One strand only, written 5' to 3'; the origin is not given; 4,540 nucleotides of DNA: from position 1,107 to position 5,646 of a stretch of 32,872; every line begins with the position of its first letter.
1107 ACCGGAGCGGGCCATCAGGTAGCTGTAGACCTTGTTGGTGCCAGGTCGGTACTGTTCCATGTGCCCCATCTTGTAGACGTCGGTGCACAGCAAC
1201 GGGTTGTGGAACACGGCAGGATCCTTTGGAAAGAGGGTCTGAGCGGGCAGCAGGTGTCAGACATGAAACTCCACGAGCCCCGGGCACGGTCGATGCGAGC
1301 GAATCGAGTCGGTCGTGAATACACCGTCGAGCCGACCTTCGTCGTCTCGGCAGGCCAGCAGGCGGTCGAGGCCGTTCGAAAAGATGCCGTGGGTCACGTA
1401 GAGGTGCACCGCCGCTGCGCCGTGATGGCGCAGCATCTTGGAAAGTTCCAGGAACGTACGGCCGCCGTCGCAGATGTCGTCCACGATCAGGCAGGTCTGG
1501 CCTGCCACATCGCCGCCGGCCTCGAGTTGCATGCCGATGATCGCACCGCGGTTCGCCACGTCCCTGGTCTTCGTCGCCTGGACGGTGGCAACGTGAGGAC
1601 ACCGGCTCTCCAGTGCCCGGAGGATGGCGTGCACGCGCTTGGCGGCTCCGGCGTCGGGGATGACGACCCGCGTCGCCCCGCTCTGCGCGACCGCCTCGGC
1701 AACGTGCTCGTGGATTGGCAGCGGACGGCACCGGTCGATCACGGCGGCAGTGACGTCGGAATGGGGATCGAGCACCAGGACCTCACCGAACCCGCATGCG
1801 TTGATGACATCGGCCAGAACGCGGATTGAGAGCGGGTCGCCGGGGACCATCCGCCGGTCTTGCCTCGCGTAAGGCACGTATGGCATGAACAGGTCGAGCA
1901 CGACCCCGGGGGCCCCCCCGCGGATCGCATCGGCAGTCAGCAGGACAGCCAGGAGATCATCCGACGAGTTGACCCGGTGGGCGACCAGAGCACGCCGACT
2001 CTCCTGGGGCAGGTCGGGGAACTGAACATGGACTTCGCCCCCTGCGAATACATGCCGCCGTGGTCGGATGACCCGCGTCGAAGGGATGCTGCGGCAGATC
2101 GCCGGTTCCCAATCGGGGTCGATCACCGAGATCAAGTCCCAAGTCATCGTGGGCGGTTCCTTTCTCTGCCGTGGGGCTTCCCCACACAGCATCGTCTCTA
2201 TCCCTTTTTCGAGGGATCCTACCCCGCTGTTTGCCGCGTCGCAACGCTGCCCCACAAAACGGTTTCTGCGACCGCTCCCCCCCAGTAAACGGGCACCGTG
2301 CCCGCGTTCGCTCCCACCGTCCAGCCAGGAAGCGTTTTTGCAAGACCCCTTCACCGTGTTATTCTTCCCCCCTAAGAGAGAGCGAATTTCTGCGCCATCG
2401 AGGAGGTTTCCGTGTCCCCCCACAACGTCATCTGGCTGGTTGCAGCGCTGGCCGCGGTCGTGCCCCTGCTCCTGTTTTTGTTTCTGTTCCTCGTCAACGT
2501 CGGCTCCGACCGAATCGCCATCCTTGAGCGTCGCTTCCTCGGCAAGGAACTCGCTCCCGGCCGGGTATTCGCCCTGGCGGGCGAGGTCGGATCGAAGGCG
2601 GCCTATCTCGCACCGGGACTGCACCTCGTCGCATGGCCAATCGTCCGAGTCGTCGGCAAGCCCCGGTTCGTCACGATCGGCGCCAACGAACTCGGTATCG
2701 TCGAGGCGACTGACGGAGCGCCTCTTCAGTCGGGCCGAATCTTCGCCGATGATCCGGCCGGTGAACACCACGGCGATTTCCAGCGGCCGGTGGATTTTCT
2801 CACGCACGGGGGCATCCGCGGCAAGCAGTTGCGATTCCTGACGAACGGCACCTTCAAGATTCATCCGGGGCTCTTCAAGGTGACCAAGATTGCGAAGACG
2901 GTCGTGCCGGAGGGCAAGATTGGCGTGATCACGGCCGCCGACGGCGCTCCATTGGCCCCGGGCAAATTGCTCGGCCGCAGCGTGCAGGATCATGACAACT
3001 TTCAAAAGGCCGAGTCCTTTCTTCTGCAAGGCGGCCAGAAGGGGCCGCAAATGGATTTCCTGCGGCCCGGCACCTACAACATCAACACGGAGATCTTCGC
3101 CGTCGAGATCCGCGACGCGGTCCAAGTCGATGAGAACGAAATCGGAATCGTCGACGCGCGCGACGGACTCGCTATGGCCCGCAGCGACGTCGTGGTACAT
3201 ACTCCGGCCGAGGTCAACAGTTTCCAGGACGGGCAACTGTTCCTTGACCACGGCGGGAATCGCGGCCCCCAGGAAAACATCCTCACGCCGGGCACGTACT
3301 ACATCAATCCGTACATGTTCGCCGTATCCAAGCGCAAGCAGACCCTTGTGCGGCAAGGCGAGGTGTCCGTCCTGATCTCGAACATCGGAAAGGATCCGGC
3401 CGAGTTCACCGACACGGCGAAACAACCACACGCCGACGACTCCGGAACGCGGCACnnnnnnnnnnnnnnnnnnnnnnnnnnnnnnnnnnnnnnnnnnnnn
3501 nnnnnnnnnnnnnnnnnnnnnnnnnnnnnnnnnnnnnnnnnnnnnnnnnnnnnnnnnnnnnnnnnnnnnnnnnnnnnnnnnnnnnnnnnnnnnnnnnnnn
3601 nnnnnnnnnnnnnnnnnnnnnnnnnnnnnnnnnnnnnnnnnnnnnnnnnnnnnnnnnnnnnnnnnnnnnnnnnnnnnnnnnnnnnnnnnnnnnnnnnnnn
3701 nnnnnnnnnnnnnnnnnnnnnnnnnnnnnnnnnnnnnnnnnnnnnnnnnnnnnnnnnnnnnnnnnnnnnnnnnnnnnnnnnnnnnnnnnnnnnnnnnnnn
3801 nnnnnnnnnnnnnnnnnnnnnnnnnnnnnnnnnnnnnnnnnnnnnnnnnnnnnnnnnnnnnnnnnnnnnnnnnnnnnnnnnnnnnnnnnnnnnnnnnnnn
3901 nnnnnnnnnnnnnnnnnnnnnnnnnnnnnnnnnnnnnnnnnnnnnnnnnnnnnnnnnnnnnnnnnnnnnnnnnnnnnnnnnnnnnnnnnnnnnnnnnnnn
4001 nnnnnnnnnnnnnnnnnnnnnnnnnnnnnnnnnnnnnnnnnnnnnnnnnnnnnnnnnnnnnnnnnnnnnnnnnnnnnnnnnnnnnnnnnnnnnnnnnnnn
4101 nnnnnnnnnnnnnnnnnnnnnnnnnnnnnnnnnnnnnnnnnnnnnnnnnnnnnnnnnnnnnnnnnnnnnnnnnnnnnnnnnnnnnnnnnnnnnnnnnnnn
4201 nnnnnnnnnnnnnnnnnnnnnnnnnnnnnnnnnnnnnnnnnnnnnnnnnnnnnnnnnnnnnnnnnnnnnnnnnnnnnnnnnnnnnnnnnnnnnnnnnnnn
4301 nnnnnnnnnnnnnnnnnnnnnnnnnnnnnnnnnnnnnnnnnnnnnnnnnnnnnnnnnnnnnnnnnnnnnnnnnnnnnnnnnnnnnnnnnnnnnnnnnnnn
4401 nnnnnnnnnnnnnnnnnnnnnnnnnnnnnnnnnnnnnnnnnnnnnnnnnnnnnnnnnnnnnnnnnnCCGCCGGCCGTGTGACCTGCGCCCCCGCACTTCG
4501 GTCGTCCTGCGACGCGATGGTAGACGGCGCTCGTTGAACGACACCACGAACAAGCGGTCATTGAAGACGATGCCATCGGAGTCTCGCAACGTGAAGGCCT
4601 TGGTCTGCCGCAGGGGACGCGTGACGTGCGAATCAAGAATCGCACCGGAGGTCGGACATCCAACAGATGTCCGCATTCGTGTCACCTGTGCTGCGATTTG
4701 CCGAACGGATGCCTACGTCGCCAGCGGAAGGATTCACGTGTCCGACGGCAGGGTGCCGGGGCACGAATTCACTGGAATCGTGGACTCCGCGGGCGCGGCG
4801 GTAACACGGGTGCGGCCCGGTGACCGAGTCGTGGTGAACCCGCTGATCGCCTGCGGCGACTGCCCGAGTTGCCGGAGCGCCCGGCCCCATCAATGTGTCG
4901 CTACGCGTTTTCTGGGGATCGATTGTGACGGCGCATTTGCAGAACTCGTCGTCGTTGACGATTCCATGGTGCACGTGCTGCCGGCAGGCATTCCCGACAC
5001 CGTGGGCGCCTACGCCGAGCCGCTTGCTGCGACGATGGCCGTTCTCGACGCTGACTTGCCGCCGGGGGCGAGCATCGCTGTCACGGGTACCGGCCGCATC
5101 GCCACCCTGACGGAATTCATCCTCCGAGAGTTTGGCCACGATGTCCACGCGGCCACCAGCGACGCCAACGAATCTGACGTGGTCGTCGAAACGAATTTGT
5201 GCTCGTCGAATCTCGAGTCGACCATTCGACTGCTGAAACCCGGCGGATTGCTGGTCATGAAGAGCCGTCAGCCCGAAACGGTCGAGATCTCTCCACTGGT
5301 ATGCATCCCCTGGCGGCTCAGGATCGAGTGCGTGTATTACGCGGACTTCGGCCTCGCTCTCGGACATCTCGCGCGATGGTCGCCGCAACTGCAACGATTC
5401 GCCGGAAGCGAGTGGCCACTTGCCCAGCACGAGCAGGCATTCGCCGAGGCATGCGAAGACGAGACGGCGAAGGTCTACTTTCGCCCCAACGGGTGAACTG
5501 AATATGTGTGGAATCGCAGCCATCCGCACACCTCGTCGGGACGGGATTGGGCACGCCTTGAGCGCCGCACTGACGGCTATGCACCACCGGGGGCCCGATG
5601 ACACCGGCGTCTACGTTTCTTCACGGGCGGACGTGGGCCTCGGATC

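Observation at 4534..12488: Compact, translationally coupled 6-gene cassette: ADH, AsnB-like, MTase, PhyH-like, NRPS-like A-T-R and HTH-less NadR, probably an uncharacterised small-molecule pathway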

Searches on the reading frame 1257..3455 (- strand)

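Call 4: search_protein_families(library=pfam, proteins=[window:1257-3455:-], max_evalue=0.01)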
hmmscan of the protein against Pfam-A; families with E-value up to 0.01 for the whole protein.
window:1257-3455:- (732 aa): 3 families
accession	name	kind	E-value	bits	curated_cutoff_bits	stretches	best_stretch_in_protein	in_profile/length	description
PF00156.33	Pribosyltran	-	1.3e-10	41.2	26.3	1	597-689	33-124/158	Phosphoribosyl transferase domain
PF14572.12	Pribosyl_synth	-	8.4e-09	36.1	27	1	644-718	75-145/184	Phosphoribosyl synthetase-associated domain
PF13793.12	Pribosyltran_N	-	7.6e-08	32.7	25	1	461-555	23-117/117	N-terminal domain of ribose phosphate pyrophosphokinase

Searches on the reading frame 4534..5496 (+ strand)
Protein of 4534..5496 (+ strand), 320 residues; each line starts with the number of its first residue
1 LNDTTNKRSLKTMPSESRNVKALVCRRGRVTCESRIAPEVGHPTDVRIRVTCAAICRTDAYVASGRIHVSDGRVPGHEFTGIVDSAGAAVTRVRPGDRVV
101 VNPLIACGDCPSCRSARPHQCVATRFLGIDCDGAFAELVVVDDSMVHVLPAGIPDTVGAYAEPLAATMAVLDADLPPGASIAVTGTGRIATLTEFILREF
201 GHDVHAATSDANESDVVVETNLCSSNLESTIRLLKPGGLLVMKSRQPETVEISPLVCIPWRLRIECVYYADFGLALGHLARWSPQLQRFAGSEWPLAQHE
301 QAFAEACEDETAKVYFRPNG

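Call 3: search_protein_families(library=pfam, proteins=[window:4534-5496:+], max_evalue=0.01)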
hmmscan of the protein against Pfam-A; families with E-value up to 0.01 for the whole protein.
window:4534-5496:+ (320 aa): 1 family
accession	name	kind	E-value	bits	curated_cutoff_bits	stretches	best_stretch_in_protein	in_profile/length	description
PF08240.17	ADH_N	-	2.5e-26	92.4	23.5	1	43-150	2-103/104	Alcohol dehydrogenase GroES-like domain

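Call 5: search_protein_families(library=ncbifam, proteins=[window:4534-5496:+], max_evalue=0.01)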
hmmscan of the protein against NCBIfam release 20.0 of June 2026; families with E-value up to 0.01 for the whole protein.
window:4534-5496:+ (320 aa): 22 families
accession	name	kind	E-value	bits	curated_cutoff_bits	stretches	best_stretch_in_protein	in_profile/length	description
NF003808.0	PRK05396.1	equivalog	4e-31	108.1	380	1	34-213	17-198/341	L-threonine 3-dehydrogenase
TIGR00692.1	tdh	equivalog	1.1e-27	97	458.35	1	38-193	19-177/340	L-threonine 3-dehydrogenase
NF041097.1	keto_inos_dh_IolM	equivalog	2.7e-26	92.1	450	1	22-191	32-220/389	scyllo-inosose 3-dehydrogenase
NF007489.0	PRK10083.1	equivalog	8.8e-26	90.7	376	1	30-189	12-172/339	Zn-dependent oxidoreductase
NF007642.0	PRK10309.1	equivalog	6.3e-24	84.8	550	1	27-206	9-189/347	galactitol-1-phosphate 5-dehydrogenase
TIGR02822.1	adh_fam_2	subfamily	4.8e-22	78.5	283.5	1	28-218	13-206/329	zinc-binding alcohol dehydrogenase family protein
NF010344.0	PRK13771.1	subfamily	9.1e-19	67.6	349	1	38-218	21-204/334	putative alcohol dehydrogenase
NF007375.0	PRK09880.1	equivalog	4.6e-18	65.1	469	1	44-193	28-185/344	L-idonate 5-dehydrogenase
NF006940.0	PRK09422.1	equivalog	8.8e-18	64.3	344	1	44-193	25-177/338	alcohol dehydrogenase AdhP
TIGR03451.1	mycoS_dep_FDH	equivalog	1.4e-14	53.7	512.9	1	21-125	3-108/358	S-(hydroxymethyl)mycothiol dehydrogenase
TIGR03366.1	HpnZ_proposed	hypoth_equivalog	5.6e-14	52.1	328.1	1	44-189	6-167/315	putative phosphonate catabolism associated alcohol dehydrogenase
TIGR03989.1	Rxyl_3153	subfamily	9.9e-14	51.4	440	1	44-121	27-105/370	NDMA-dependent alcohol dehydrogenase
NF041172.1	AcrlCoa_red_Thmprot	equivalog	2.5e-13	49.7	500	1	42-217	24-203/334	acryloyl-CoA reductase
NF047908.1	AldhRedAhr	equivalog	1.9e-12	46.7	470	1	42-216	27-205/335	NADPH-dependent aldehyde reductase Ahr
TIGR02818.1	adh_III_F_hyde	equivalog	8.5e-11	41.5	543.95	1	43-125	26-109/368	S-(hydroxymethyl)glutathione dehydrogenase/class III alcohol dehydrogenase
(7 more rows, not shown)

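Call 16: search_protein_families(library=padloc, proteins=[window:4570-5496:+], max_evalue=0.01)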
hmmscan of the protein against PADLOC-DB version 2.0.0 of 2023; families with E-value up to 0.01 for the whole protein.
window:4570-5496:+ (308 aa): 0 families

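Call 46: search_solved_structures(query=window:4570-5493:+, max_evalue=1e-8)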
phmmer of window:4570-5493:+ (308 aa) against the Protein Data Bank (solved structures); distinct sequences matched with E-value up to 1e-8: 121 (the best 60 are shown).
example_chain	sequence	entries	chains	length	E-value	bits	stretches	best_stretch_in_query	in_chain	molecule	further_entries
4ej6_A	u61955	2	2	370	1.4e-27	100.2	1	16-190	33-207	Putative zinc-binding dehydrogenase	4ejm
2dq4_A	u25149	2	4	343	5.4e-27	98.2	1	18-190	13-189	L-threonine 3-dehydrogenase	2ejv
4a2c_A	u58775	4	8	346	8.3e-23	84.5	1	18-189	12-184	GALACTITOL-1-PHOSPHATE 5-DEHYDROGENASE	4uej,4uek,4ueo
4ilk_A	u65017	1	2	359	1.7e-22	83.5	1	31-179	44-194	Starvation sensing protein rspB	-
4cpd_A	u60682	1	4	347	3.7e-21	79.1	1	15-182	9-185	ALCOHOL DEHYDROGENASE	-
2dfv_A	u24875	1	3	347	2.7e-20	76.2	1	29-183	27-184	Probable L-threonine 3-dehydrogenase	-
2d8a_A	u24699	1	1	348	2.7e-20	76.2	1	29-183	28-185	Probable L-threonine 3-dehydrogenase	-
5kia_A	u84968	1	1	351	5.5e-18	68.7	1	13-190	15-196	L-threonine 3-dehydrogenase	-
3gfb_A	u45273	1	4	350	7.8e-18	68.2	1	29-182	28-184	L-threonine 3-dehydrogenase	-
1llu_A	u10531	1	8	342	3.2e-17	66.1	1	28-204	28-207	Alcohol Dehydrogenase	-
9flz_A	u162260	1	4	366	3.6e-17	66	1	6-198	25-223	alcohol dehydrogenase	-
3meq_A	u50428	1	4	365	7.9e-17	64.8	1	6-204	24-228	Alcohol dehydrogenase, zinc-containing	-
4gkv_A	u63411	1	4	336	3.1e-16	62.9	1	34-203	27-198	Alcohol dehydrogenase, propanol-preferring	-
3s1l_A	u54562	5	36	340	3.5e-16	62.7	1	18-195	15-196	Zinc-containing alcohol dehydrogenase superfamily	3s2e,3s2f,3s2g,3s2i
1e3j_A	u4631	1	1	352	1.8e-15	60.4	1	5-192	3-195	NADP(H)-DEPENDENT KETOSE REDUCTASE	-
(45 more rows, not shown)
